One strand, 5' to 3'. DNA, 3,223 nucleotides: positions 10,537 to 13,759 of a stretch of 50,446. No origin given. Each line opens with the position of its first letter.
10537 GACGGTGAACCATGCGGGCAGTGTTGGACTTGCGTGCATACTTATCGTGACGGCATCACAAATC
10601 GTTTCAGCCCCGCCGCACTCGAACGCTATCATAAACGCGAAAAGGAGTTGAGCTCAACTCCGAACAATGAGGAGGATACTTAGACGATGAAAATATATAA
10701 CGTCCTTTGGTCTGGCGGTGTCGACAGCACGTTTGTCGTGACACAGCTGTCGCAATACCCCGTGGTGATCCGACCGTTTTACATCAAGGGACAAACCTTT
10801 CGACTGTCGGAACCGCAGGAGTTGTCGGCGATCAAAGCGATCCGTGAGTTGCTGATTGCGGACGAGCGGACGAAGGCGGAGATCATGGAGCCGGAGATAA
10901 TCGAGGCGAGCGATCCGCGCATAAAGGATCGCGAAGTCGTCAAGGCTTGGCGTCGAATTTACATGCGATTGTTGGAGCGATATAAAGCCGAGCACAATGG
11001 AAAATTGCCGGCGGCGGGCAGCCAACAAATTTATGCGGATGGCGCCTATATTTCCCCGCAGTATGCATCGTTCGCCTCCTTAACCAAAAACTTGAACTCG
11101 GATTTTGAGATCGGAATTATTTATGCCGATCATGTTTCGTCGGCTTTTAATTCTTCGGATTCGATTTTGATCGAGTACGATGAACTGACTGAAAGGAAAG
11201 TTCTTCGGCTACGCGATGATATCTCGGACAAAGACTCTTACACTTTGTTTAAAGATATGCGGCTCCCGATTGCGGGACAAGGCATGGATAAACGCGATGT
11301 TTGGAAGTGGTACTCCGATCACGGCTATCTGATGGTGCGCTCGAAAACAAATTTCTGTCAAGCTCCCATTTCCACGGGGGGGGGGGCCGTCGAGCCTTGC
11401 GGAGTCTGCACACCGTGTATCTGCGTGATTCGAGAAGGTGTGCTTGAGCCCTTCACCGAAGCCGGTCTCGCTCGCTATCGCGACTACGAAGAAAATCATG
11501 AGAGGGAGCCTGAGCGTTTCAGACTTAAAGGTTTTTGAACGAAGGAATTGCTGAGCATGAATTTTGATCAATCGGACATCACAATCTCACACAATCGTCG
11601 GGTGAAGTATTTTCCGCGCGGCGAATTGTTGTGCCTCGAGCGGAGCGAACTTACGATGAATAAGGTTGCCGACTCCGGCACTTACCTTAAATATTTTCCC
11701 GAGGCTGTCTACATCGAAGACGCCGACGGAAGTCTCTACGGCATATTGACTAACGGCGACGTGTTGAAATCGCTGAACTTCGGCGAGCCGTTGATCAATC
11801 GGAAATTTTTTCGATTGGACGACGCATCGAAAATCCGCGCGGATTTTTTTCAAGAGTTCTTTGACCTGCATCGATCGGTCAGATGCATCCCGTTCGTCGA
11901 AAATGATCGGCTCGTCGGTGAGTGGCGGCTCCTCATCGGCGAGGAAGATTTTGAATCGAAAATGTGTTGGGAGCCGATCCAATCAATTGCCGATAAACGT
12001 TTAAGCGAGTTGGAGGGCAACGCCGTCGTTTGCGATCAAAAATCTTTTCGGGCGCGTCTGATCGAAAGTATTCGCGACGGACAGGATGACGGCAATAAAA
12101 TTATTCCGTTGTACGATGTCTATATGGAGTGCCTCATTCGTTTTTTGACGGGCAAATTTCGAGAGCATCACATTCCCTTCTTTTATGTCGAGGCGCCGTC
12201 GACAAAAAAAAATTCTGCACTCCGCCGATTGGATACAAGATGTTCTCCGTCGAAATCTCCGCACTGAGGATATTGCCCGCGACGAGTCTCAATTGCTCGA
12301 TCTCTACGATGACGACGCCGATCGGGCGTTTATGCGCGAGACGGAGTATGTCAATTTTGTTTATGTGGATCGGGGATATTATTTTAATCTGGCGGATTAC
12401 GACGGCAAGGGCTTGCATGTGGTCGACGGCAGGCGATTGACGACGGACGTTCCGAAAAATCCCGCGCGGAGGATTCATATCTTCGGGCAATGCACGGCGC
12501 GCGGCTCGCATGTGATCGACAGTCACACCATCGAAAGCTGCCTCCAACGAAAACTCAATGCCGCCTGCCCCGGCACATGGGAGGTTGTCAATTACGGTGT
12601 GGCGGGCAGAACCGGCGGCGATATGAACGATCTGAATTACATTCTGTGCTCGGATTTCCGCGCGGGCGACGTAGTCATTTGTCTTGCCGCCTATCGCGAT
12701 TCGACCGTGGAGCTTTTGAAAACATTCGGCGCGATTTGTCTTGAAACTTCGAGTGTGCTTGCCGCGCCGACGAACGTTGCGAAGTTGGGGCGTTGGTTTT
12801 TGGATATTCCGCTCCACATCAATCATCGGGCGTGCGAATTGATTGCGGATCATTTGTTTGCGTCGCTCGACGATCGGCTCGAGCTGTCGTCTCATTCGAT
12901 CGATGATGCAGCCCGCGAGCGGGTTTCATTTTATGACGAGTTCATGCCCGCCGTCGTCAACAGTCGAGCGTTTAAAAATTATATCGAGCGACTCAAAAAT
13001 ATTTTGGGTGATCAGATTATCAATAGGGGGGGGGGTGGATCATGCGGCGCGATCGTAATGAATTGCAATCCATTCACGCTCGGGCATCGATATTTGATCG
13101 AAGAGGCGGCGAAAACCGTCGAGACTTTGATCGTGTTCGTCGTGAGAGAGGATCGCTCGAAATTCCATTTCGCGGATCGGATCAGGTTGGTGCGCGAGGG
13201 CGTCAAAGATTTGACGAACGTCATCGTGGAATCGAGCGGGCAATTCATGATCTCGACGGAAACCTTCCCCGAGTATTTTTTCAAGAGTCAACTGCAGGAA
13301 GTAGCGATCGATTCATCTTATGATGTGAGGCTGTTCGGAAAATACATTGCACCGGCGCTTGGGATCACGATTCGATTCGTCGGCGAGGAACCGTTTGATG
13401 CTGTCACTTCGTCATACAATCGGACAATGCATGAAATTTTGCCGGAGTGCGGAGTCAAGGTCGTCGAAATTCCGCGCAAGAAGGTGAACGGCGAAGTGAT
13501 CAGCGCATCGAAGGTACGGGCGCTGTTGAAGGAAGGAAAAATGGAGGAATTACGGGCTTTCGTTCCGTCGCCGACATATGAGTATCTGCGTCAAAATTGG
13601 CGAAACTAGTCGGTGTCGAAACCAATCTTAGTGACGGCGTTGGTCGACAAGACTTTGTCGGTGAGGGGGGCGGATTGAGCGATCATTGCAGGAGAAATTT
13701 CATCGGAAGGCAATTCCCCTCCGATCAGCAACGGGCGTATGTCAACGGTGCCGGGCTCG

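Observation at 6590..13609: Uncharacterised carrier-protein-dependent operon combining an adenylating enzyme, two QueC-like ATPases and a CitC-like nucleotidyltransferase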

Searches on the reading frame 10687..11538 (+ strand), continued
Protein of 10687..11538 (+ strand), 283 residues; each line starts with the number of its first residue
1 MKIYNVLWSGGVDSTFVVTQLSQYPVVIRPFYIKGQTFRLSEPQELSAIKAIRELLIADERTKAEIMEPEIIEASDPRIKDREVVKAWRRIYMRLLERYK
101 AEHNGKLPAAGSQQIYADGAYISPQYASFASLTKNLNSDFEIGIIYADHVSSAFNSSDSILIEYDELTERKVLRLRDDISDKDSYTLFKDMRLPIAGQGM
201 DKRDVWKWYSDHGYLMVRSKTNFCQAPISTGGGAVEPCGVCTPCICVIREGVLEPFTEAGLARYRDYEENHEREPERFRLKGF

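Call 59: search_protein_families(library=pfam, proteins=[L012:6293-7753:+, L012:7746-8624:+, L012:8686-9990:+, L012:10883-11416:+, L012:11400-12029:+, L012:12049-12891:+, L016:6219-7856:+, L016:10849-11817:+, L016:11814-13685:+, L016:13785-16367:+], max_evalue=0.001)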
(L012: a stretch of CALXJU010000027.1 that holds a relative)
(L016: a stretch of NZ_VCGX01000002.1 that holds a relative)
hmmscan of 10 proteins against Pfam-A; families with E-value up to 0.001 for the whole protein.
L012:6293-7753:+ (486 aa): 3 families
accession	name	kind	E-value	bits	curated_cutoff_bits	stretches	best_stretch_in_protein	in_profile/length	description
PF01943.22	Polysacc_synt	-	2e-38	132.8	28.2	1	13-278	2-273/274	Polysaccharide biosynthesis protein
PF03023.19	MurJ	-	3.1e-16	59.5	27.4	1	153-438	134-437/451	Lipid II flippase MurJ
PF13440.11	Polysacc_synt_3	-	1.9e-14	54.1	23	1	38-326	3-289/293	Polysaccharide biosynthesis protein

L012:7746-8624:+ (292 aa): 1 family
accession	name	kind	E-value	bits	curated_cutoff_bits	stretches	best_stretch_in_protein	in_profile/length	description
PF14305.11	ATPgrasp_TupA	-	5.1e-57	193.6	25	1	48-286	1-240/241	TupA-like ATPgrasp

L012:8686-9990:+ (434 aa): 8 families
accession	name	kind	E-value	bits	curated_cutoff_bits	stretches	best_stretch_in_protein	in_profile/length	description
PF03721.20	UDPG_MGDP_dh_N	-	3.3e-62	209.8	27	1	1-182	1-187/187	UDP-glucose/GDP-mannose dehydrogenase family, NAD binding domain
PF00984.24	UDPG_MGDP_dh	-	9.3e-38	128.7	25.4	1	197-288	2-93/94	UDP-glucose/GDP-mannose dehydrogenase family, central domain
PF03720.21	UDPG_MGDP_dh_C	-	2.5e-34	118.2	30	1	311-412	1-102/103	UDP-glucose/GDP-mannose dehydrogenase family, UDP binding domain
PF03446.21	NAD_binding_2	-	2.3e-07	31.4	21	1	2-135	1-110/161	NAD binding domain of 6-phosphogluconate dehydrogenase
PF01210.29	NAD_Gly3P_dh_N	-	1.5e-06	28.7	23.1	1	2-146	1-132/158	NAD-dependent glycerol-3-phosphate dehydrogenase N-terminus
PF03807.23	F420_oxidored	-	2.7e-05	25.1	21.6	0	2-83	1-68/94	NADP oxidoreductase coenzyme F420-dependent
PF02558.23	ApbA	-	0.00019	21.5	22.2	1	3-82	1-74/150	Ketopantoate reductase PanE/ApbA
PF00070.33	Pyr_redox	-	0.00061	20.7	22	0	2-33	1-32/82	Pyridine nucleotide-disulphide oxidoreductase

L012:10883-11416:+ (177 aa): 0 families

L012:11400-12029:+ (209 aa): 1 family
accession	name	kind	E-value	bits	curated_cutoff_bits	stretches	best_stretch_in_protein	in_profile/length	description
PF04203.18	Sortase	-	6e-27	94.3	26.6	1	85-207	1-124/125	Sortase domain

L012:12049-12891:+ (280 aa): 0 families

L016:6219-7856:+ (545 aa): 1 family
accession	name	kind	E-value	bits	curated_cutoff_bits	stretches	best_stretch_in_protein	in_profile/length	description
PF01565.28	FAD_binding_4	-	1e-22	80.7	26.4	1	48-184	4-138/139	FAD binding domain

L016:10849-11817:+ (322 aa): 4 families
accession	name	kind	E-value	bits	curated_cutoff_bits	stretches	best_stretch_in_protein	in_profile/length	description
PF00535.33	Glycos_transf_2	-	1.1e-21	77.9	23.3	1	14-163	1-159/168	Glycosyl transferase family 2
PF10111.15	Glyco_tranf_2_2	-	3.1e-16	60.1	27.3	1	15-109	2-104/276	Glycosyltransferase like family 2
PF13632.12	Glyco_trans_2_3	-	1.2e-05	25.7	27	1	159-270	80-192/198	Glycosyl transferase family group 2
PF13641.12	Glyco_tranf_2_3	-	4.9e-05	23.9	27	1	13-108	3-108/230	Glycosyltransferase like family 2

L016:11814-13685:+ (623 aa): 0 families

L016:13785-16367:+ (860 aa): 1 family
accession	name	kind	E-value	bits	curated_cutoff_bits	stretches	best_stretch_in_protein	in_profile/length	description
PF19501.5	PcRGLX_1st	-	1.4e-09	38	22.1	1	17-69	15-69/83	PcRGLX-like N-terminal RIFT barrel domain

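Call 81: find_related_loci(query=A1, collection=metagenome_contigs, flank=8000)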
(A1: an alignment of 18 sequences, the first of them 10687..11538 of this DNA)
Query A1 (283 aa) in metagenome_contigs; peptide patterns used: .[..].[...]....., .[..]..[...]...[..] (x = any residue, [..] = any of these).
500 stretches matched a pattern; 43 encode a relative of the query (tblastn E <= 1e-3); 43 distinct loci.
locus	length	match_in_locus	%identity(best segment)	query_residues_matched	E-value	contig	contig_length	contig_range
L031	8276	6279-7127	63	1-283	5e-119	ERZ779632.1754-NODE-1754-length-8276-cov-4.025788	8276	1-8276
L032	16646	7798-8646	63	1-283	4e-118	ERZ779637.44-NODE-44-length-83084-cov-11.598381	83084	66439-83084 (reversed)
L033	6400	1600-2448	63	1-283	2e-117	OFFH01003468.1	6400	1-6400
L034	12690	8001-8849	63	1-283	2e-117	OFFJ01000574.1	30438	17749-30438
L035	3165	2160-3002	54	1-283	2e-101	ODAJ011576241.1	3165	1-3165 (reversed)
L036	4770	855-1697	54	1-283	1e-99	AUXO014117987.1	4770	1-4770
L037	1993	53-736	30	5-267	7e-25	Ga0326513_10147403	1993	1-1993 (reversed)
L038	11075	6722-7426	30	5-274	3e-24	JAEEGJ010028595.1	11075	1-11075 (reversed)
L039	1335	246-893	29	5-255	9e-24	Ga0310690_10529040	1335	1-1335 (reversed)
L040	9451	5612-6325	29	2-274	4e-23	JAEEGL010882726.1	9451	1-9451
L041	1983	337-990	29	2-255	1e-22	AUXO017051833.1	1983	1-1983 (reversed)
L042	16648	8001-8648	30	5-255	1e-21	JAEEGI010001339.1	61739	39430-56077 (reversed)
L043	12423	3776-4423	28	5-255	2e-21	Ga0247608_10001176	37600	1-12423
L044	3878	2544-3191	29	5-255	2e-21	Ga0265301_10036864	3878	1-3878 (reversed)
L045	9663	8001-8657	30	2-255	2e-19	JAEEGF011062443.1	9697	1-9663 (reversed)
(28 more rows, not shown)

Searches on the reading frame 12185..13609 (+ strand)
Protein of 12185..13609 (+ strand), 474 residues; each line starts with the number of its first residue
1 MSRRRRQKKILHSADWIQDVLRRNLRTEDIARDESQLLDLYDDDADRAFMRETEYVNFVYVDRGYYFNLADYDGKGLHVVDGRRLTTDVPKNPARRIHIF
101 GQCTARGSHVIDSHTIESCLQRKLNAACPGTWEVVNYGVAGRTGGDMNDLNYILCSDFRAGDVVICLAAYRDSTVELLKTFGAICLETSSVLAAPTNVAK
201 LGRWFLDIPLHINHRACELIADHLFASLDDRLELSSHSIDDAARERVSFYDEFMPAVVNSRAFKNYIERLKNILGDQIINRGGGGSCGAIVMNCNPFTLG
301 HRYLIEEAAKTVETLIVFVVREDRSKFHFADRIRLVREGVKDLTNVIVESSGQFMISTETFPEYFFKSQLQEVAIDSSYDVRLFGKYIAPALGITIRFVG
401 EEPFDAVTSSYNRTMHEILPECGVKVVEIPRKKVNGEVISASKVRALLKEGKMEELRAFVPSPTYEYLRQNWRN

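Call 3: search_protein_families(library=pfam, proteins=[window:12185-13609:+], max_evalue=0.01)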
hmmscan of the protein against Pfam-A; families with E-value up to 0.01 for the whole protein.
window:12185-13609:+ (474 aa): 3 families
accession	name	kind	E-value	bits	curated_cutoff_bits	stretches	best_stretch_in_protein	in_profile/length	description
PF08218.17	Citrate_ly_lig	-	4.3e-70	235.5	20.9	1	288-468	2-182/182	Citrate lyase ligase C-terminal domain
PF01467.32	CTP_transf_like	-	1.7e-06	28.7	21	1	295-446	7-132/133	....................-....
PF05636.17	HIGH_NTase1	-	1.7e-05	24.7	27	0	433-472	197-238/402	HIGH Nucleotidyl Transferase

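Call 4: search_protein_families(library=ncbifam, proteins=[window:12185-13609:+], max_evalue=0.01)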
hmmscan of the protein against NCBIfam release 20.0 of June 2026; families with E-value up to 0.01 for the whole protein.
window:12185-13609:+ (474 aa): 7 families
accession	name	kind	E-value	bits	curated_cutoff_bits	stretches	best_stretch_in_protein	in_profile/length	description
TIGR00124.1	cit_ly_ligase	equivalog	4.8e-65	219.8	262.1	1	266-472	120-330/335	[citrate (pro-3S)-lyase] ligase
TIGR00125.1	cyt_tran_rel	domain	2.3e-07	30.9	27.7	1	288-322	2-36/65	adenylyltransferase/cytidyltransferase family protein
TIGR01510.1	coaD_prev_kdtB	equivalog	7.2e-07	29.3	103.3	1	295-357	9-73/155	pantetheine-phosphate adenylyltransferase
NF010191.0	PRK13670.1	equivalog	1.2e-05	24.7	360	0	289-317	5-33/392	nucleotidyltransferase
NF004162.0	PRK05627.1-5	equivalog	0.00075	19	241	1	414-459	132-177/304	bifunctional riboflavin kinase/FAD synthetase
TIGR01527.1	arch_NMN_Atrans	equivalog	0.0015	18.1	181.2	0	292-344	6-63/167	nicotinamide-nucleotide adenylyltransferase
NF004159.0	PRK05627.1-2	equivalog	0.0068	15.5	306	0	414-458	138-182/326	bifunctional riboflavin kinase/FAD synthetase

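Call 12: search_protein_families(library=padloc, proteins=[window:12185-13609:+], max_evalue=0.01)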
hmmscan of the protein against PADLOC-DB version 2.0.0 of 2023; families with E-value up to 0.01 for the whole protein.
window:12185-13609:+ (474 aa): 0 families

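Call 45: search_solved_structures(query=A3, max_evalue=10)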
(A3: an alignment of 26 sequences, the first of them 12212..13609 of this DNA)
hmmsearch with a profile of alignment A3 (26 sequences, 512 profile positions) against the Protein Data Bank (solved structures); distinct sequences matched with E-value up to 10: 42.
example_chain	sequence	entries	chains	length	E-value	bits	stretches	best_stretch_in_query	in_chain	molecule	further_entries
3gmi_A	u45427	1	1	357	1.8e-06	30.1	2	473-510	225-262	UPF0348 protein MJ0951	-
3f3m_A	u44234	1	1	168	2.3e-05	26.4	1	330-383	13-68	Phosphopantetheine adenylyltransferase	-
4nah_A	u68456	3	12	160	2.8e-05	26.1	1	330-383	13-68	Phosphopantetheine adenylyltransferase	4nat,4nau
5o06_A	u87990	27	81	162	3.2e-05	25.9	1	330-386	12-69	Phosphopantetheine adenylyltransferase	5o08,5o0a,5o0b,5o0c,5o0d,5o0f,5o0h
1o6b_A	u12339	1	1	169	0.00025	23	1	330-387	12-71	Phosphopantetheine adenylyltransferase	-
3nd5_A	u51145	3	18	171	0.00074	21.4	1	331-439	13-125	Phosphopantetheine adenylyltransferase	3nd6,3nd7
1tfu_A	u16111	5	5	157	0.0011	20.9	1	330-383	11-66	Phosphopantetheine adenylyltransferase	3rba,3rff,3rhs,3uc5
6g6v_A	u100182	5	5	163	0.0011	20.8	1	330-383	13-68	Phosphopantetheine adenylyltransferase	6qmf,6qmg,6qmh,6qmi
3x1j_A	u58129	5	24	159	0.0011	20.8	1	331-384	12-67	Phosphopantetheine adenylyltransferase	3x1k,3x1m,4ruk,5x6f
4r0n_A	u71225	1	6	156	0.0011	20.8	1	330-383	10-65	Phosphopantetheine adenylyltransferase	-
3nba_A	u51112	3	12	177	0.0011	20.8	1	330-383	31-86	Phosphopantetheine adenylyltransferase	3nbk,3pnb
3lcj_A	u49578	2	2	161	0.0012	20.8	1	330-383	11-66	Phosphopantetheine adenylyltransferase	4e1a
5ts2_A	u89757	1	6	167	0.0012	20.7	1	331-384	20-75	Phosphopantetheine adenylyltransferase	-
1vlh_A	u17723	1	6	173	0.0018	20.2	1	330-383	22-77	Phosphopantetheine adenylyltransferase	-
5y0r_A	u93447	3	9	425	0.0056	18.5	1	458-508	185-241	TmTmcAL(SeMet) | Thermotoga maritima TmcAL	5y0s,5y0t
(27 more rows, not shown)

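Call 64: predict_structure(alignment_id=A3)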
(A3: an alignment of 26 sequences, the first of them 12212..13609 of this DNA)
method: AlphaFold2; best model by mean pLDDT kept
length: 465 residues; sequences in the alignment: 26
mean_pLDDT: 82.9   pTM: 0.58
mean pLDDT of the five models: 82.9, 82.0, 81.9, 80.6, 78.6
residues with pLDDT >= 90: 200; 70-90: 191; 50-70: 48; < 50: 26
segments of 3 or more residues with pLDDT < 50: 227-244
pLDDT, mean of each block of 10 residues (from residue 1): 70 87 92 91 85 78 90 93 92 89 97 95 91 61 78 81 75 79 79 87 93 91 55 36 60 89 76 70 90 96 96 83 95 96 79 61 64 90 94 79 88 94 84 87 91 93 71
secondary structure, 60 per line:
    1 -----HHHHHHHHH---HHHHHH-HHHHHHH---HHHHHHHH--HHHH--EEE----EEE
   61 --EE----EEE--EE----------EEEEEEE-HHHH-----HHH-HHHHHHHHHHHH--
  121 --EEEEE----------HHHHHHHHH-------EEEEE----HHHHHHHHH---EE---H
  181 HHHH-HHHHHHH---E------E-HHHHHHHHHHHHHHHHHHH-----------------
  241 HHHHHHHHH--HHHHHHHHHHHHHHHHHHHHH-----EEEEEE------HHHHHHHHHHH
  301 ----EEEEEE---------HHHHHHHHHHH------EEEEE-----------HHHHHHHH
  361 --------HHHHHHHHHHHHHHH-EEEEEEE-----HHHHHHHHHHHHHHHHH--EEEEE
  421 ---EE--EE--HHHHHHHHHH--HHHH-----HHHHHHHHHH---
elements in order: H6-14 H18-23 H25-31 H35-42 H45-48 E51-53 E58-60 E69-71 E86-92 H94-97 H107-118 E123-127 H138-146 E154-158 H163-171 H180-184 H186-192 H205-223 H241-249 H252-272 E278-283 H290-300 E305-310 H320-330 E337-341 H353-360 H369-383 E385-391 H397-413 E416-420 H432-441 H444-447 H453-462

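Call 67: fold_search(model_id=the predicted structure, library=pdb)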
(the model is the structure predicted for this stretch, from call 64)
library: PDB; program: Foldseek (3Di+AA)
matches with E <= 10: 1390; with E <= 0.001: 140
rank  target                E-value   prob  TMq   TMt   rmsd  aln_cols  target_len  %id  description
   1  3f3m                  4.8e-07  1.00  0.29  0.79   3.6       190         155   17  Six Crystal Structures of Two Phosphopantetheine Adenylyltransferases Reveal an Alternative Ligand Binding Mode and an A (released 2009-10-20)
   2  9iyg_B                6.7e-07  1.00  0.28  0.68   4.6       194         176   18  Structure of Phosphopantetheine adenylyltransferase (PPAT) from Enterobacter spp. with the 17-mer expression tag bound (released 2024-08-21)
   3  5o08_C                1.2e-06  1.00  0.30  0.82   4.8       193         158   20  Crystal structure of Phosphopantetheine adenylyltransferase from Mycobacterium abcessus in complex with Dephospho-coen (released 2017-06-28)
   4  6cck_B                1.2e-06  1.00  0.29  0.77   3.9       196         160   16  Crystal structure of E.coli Phosphopantetheine Adenylyltransferase (PPAT/CoaD) in complex with (R)-3-(3-chlorophenyl)- (released 2018-03-14)
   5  5ts2_A                1.6e-06  1.00  0.28  0.72   6.2       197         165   17  Crystal structure of a phosphopantetheine adenylyltransferase (CoaD, PPAT) from Pseudomonas aeruginosa bound to dephos (released 2016-11-09)
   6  6b7a_A                1.7e-06  1.00  0.29  0.79   3.6       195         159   16  Crystal structure of E.coli Phosphopantetheine Adenylyltransferase (PPAT/CoaD) in complex with 2-methyl-1H-benzo[d]imi (released 2017-12-27)
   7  5o08_A                1.7e-06  1.00  0.29  0.77   5.5       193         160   19  Crystal structure of Phosphopantetheine adenylyltransferase from Mycobacterium abcessus in complex with Dephospho-coen (released 2017-06-28)
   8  6qmi                  2.0e-06  1.00  0.27  0.78   4.0       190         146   19  Phosphopantetheine adenylyltransferase from Mycobacterium tuberculosis in complex with 3-(1H-indol-1-yl)propanoic acid a (released 2020-02-26)
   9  8zn2_B                2.0e-06  1.00  0.29  0.73   6.7       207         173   18  Structure of Phosphopantetheine adenylyltransferase (PPAT) from Enterobacter sp. with the expression tag bound in the  (released 2024-06-05)
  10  4nat_A                2.2e-06  1.00  0.29  0.80   3.8       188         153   17  Inhibitors of 4-Phosphopanthetheine Adenylyltransferase (released 2014-03-12)
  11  7yxz_C                2.3e-06  1.00  0.30  0.81   4.6       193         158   20  Crystal structure of Mycobacterium abscessus Phosphopantetheine adenylyltransferase in complex with Coenzyme A (released 2022-07-06)
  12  5ts2_D                2.3e-06  1.00  0.28  0.74   6.1       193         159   17  Crystal structure of a phosphopantetheine adenylyltransferase (CoaD, PPAT) from Pseudomonas aeruginosa bound to dephos (released 2016-11-09)
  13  5o0a_B                2.4e-06  1.00  0.29  0.81   5.1       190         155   20  Crystal structure of Phosphopantetheine adenylyltransferase from Mycobacterium abcessus in complex with 5-methyl-1-phe (released 2017-06-28)
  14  6qmg                  2.4e-06  1.00  0.28  0.80   4.4       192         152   18  Phosphopantetheine adenylyltransferase from Mycobacterium tuberculosis in complex with 5-methyl-1-phenyl-1H-pyrazole-4-c (released 2020-02-26)
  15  6b7d_A                2.4e-06  1.00  0.29  0.79   3.6       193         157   16  Crystal structure of E.coli Phosphopantetheine Adenylyltransferase (PPAT/CoaD) in complex with 3-(4-chlorophenyl)-6-me (released 2017-12-27)
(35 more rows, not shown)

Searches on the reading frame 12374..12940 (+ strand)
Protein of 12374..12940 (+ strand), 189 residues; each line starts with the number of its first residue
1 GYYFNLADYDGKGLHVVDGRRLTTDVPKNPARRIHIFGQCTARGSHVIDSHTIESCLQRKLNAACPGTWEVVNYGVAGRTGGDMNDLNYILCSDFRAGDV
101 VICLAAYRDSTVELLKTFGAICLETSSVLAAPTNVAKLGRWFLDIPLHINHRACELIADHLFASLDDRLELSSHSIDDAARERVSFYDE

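Call 69: search_protein_families(library=pfam, proteins=[window:12374-12940:+], max_evalue=1)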
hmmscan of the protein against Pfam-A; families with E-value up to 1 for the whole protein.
seq(189 aa): 0 families
